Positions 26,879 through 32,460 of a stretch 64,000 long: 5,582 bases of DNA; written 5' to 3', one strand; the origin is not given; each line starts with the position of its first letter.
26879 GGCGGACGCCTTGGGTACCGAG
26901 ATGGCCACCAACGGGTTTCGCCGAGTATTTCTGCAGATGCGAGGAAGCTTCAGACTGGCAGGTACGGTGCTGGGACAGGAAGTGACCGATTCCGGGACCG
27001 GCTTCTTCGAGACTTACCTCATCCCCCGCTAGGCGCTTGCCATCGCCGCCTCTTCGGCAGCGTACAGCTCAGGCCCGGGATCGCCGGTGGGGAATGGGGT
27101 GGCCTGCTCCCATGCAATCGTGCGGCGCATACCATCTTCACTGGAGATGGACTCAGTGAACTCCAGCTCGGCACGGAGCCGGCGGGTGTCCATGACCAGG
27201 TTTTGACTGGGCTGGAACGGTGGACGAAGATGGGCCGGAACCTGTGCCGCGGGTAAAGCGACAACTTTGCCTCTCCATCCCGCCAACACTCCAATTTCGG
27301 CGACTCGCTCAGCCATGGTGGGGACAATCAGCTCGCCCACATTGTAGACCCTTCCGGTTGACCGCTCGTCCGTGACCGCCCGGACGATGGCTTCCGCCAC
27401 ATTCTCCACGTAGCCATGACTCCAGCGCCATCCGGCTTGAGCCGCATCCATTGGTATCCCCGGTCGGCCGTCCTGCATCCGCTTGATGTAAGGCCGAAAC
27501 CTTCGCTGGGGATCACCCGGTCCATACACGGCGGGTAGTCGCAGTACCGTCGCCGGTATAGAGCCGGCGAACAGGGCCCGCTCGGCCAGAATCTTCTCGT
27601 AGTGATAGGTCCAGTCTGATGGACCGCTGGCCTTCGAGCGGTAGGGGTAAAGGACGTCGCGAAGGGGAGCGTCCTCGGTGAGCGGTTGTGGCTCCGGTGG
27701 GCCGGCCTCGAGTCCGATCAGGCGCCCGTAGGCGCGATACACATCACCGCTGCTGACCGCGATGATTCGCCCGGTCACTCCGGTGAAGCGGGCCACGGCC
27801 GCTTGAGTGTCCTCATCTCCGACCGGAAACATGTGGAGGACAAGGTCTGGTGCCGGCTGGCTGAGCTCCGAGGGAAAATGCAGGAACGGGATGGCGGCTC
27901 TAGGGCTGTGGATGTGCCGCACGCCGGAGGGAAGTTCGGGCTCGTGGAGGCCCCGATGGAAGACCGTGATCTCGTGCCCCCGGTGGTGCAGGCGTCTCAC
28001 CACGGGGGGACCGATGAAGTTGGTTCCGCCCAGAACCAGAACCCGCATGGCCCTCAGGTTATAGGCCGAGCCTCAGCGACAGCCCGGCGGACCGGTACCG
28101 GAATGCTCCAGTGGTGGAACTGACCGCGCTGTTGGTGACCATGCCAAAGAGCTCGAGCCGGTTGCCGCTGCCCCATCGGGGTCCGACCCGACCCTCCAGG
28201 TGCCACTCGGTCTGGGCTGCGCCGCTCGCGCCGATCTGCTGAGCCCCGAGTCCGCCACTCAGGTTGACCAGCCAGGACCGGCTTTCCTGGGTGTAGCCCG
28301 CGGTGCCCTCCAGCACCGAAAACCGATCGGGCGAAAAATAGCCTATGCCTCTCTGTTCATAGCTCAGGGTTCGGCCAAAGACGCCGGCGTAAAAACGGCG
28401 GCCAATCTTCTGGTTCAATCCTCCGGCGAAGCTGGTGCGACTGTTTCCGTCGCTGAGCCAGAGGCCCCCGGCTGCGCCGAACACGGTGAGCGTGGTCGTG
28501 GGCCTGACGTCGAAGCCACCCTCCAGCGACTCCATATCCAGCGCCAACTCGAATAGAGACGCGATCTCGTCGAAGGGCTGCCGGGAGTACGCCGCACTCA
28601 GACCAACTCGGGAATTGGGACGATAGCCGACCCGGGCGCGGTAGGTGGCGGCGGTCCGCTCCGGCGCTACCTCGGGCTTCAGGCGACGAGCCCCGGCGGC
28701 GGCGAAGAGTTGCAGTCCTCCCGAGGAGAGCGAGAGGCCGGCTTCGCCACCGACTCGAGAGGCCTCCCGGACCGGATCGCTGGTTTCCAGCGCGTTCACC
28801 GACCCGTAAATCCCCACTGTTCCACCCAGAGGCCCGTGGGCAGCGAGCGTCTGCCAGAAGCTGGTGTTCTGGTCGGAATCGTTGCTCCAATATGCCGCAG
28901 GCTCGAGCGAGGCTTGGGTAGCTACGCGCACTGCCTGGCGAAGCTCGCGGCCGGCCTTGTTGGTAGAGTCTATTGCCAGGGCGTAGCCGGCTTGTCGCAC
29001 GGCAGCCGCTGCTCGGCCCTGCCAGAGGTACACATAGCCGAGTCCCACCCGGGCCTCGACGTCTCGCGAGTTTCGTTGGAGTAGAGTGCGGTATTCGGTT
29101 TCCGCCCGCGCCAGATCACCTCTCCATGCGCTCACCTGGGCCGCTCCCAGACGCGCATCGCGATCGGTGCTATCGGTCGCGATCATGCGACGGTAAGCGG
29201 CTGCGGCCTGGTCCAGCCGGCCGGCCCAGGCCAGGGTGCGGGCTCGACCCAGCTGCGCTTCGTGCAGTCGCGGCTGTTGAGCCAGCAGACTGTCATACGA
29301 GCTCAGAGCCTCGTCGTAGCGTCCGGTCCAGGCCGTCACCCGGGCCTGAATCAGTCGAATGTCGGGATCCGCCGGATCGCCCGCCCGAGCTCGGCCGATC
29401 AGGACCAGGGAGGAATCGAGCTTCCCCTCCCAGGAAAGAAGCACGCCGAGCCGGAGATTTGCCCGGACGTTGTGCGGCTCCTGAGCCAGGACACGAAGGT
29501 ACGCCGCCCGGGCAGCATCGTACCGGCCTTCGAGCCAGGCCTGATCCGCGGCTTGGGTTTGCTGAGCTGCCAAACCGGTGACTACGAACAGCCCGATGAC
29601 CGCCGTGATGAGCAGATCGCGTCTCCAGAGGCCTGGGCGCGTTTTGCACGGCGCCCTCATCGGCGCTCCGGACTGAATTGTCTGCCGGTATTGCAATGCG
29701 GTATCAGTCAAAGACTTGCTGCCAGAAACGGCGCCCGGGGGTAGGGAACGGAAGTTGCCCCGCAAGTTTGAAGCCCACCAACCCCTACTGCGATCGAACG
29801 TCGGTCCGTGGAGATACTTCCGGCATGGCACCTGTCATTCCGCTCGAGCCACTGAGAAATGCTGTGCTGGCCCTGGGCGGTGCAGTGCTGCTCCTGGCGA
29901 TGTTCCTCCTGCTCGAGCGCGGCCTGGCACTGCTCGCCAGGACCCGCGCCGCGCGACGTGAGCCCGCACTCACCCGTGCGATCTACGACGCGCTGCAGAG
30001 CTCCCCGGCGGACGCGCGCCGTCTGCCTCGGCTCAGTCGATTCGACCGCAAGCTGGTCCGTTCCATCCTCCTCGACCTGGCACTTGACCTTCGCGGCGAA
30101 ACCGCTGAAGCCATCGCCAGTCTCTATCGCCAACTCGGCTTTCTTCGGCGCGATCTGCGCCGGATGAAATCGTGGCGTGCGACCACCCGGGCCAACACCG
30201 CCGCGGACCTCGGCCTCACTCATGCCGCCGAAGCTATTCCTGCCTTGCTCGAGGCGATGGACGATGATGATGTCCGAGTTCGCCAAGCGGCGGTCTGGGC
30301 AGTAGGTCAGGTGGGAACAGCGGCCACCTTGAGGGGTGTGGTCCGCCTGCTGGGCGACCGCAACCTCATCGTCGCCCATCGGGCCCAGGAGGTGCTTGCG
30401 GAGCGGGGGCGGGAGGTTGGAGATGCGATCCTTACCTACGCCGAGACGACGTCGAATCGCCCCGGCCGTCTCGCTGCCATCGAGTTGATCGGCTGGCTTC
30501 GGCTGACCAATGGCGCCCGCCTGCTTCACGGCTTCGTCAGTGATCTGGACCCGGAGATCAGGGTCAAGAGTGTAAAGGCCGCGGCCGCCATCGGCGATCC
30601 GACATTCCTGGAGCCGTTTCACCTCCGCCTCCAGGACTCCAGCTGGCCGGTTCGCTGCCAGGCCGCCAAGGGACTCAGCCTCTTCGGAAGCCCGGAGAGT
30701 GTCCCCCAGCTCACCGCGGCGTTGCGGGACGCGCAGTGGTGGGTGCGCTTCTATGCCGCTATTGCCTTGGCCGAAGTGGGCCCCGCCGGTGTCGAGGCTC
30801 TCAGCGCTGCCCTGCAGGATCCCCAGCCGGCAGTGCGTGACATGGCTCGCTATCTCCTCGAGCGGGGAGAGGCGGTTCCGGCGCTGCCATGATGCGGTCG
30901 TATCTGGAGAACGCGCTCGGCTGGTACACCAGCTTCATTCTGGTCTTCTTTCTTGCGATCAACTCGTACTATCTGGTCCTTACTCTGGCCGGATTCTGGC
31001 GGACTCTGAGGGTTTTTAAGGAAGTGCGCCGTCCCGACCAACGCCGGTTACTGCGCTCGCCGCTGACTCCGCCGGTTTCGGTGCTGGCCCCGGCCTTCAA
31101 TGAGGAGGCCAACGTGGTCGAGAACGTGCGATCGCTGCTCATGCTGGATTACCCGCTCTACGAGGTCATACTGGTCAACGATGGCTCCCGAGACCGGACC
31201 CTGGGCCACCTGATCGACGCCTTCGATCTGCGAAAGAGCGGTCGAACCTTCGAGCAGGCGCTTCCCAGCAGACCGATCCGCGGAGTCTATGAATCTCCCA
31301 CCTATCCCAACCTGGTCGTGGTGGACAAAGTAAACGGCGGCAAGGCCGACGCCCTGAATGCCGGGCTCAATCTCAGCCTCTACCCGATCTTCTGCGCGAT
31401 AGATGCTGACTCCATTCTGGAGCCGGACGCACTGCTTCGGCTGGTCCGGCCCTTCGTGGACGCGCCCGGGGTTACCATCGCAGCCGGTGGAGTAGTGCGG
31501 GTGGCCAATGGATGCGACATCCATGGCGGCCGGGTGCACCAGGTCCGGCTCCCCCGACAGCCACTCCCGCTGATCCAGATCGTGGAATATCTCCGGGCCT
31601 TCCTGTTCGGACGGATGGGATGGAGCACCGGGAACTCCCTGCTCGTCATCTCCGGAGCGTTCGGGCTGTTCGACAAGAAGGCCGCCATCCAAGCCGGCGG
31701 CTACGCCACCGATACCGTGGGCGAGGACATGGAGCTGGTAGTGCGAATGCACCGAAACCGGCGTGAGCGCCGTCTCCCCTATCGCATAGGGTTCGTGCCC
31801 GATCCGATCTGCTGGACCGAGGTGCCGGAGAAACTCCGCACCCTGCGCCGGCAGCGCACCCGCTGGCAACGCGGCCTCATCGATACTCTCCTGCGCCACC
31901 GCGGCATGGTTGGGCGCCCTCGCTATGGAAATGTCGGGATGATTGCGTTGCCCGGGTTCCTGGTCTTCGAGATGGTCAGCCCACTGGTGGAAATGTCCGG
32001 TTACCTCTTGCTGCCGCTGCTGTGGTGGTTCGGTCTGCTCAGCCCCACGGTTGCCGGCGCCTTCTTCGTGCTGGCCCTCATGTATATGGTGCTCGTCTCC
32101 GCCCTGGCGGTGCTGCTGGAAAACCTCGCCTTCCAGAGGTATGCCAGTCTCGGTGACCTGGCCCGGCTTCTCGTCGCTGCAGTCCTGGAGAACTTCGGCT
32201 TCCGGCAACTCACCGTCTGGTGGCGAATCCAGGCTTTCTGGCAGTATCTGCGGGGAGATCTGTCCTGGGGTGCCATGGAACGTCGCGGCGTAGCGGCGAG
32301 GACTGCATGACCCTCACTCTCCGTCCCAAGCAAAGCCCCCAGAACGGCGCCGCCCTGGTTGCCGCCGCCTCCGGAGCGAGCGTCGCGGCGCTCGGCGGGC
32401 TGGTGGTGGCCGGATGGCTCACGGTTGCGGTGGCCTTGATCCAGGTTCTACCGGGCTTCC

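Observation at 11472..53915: A family of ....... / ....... heptamer-octamer arrays, mostly in inverted pairs, at six or more gene boundaries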

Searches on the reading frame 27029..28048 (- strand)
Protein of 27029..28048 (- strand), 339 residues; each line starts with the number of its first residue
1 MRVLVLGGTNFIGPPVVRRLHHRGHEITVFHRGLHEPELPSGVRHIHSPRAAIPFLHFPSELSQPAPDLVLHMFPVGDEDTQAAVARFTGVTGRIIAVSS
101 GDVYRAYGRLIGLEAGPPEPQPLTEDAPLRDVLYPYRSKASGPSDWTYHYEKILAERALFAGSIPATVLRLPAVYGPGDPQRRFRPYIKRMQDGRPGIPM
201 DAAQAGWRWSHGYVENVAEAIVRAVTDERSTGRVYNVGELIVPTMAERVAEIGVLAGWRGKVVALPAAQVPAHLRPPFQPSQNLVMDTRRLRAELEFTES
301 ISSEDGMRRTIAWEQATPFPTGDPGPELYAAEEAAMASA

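Call 54: search_protein_families(library=pfam, proteins=[window:27029-28048:-], max_evalue=0.00001)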
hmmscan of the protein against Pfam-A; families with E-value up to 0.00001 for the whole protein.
window:27029-28048:- (339 aa): 1 family
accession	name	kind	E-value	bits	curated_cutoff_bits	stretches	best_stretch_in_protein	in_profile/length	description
PF01370.27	Epimerase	-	2.7e-14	53.6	20.9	1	143-238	137-240/240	NAD dependent epimerase/dehydratase family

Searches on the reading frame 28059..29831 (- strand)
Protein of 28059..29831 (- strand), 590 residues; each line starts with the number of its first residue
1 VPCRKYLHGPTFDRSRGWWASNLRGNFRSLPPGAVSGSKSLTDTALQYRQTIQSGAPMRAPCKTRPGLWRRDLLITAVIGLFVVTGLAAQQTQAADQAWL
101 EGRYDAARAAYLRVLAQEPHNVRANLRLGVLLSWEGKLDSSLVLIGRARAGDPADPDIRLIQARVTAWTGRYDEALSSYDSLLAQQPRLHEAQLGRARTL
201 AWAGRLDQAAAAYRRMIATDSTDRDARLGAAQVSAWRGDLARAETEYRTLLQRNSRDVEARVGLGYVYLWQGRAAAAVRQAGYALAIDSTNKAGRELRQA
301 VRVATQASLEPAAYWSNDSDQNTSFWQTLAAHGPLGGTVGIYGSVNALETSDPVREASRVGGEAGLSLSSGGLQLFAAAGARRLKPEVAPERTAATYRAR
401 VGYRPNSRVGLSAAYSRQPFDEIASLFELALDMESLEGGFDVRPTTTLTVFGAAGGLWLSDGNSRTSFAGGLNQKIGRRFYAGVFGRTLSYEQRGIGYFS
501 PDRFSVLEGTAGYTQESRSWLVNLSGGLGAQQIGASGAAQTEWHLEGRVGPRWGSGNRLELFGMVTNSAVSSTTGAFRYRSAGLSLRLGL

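Call 55: search_protein_families(library=pfam, proteins=[window:28059-29831:-], max_evalue=0.00001)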
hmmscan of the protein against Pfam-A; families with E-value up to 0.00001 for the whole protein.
window:28059-29831:- (590 aa): 7 families
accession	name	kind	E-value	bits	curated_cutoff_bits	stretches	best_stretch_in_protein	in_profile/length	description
PF14559.12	TPR_19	-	1.5e-20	73.7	25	1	99-164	2-67/68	Tetratricopeptide repeat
PF13432.12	TPR_16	-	2.4e-16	60.3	32.7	1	170-222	11-63/65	Tetratricopeptide repeat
PF13414.12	TPR_11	-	1.9e-11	43.9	26.8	0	101-131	7-37/42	TPR repeat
PF13428.12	TPR_14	-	2e-11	43.8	23.5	0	191-232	2-43/44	Tetratricopeptide repeat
PF07719.23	TPR_2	-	1.4e-09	37.8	27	0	97-121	10-34/34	Tetratricopeptide repeat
PF24575.1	TPR_Slam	-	2.7e-08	34.6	35.2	0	161-200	52-91/104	Surface lipoprotein assembly modifier, N-terminal TPR repeats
PF00515.34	TPR_1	-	8.6e-08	32.1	27.8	0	101-121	14-34/34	Tetratricopeptide repeat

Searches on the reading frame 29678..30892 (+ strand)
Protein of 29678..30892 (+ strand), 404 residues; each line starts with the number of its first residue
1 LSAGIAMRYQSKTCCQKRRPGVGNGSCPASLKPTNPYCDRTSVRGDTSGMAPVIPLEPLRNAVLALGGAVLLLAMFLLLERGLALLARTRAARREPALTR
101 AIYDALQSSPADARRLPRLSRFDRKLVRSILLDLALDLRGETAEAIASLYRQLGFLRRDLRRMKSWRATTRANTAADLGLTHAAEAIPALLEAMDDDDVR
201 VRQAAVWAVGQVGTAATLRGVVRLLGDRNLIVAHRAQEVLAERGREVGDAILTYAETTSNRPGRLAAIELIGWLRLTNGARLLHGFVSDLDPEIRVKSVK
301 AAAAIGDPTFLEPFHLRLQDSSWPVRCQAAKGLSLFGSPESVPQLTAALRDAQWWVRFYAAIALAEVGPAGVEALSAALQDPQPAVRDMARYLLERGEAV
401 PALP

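Call 55: search_protein_families(library=pfam, proteins=[window:29678-30892:+], max_evalue=0.00001)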
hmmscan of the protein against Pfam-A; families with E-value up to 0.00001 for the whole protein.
window:29678-30892:+ (404 aa): 4 families
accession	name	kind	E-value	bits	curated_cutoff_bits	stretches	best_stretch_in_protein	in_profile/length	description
PF13646.12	HEAT_2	-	1.3e-28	99.5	27.7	2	314-393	4-86/88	HEAT repeats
PF02985.28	HEAT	-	3.1e-18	64.6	23.5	0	187-212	2-27/31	HEAT repeat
PF03130.22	HEAT_PBS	-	7.1e-11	41.9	20.9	0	325-351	1-27/27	PBS lyase HEAT-like repeat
PF13513.12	HEAT_EZ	-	8.3e-08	33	27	1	181-212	24-55/55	HEAT-like repeat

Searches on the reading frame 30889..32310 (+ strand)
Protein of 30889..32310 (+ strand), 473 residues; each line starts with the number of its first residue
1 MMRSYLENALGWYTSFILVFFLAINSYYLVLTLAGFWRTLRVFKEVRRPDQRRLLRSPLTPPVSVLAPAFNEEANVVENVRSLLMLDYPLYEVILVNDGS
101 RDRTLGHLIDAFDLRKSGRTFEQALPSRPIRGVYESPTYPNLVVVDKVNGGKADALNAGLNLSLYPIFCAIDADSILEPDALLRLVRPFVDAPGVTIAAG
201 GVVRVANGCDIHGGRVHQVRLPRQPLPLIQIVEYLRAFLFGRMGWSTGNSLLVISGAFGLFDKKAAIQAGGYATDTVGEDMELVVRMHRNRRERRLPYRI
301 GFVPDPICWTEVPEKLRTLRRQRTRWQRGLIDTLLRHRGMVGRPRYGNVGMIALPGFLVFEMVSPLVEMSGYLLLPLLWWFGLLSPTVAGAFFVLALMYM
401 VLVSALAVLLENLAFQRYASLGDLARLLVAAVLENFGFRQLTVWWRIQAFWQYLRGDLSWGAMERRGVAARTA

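Call 55: search_protein_families(library=pfam, proteins=[window:30889-32310:+], max_evalue=0.00001)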
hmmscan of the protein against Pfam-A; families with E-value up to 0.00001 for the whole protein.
window:30889-32310:+ (473 aa): 3 families
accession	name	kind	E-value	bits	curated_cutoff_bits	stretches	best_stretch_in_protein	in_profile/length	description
PF00535.33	Glycos_transf_2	-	8.7e-19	68.5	23.3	2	64-108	1-45/168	Glycosyl transferase family 2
PF13641.12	Glyco_tranf_2_3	-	4.6e-17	63.3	27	1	144-329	64-230/230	Glycosyltransferase like family 2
PF13632.12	Glyco_trans_2_3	-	3.7e-14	53.4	27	1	170-393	4-183/198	Glycosyl transferase family group 2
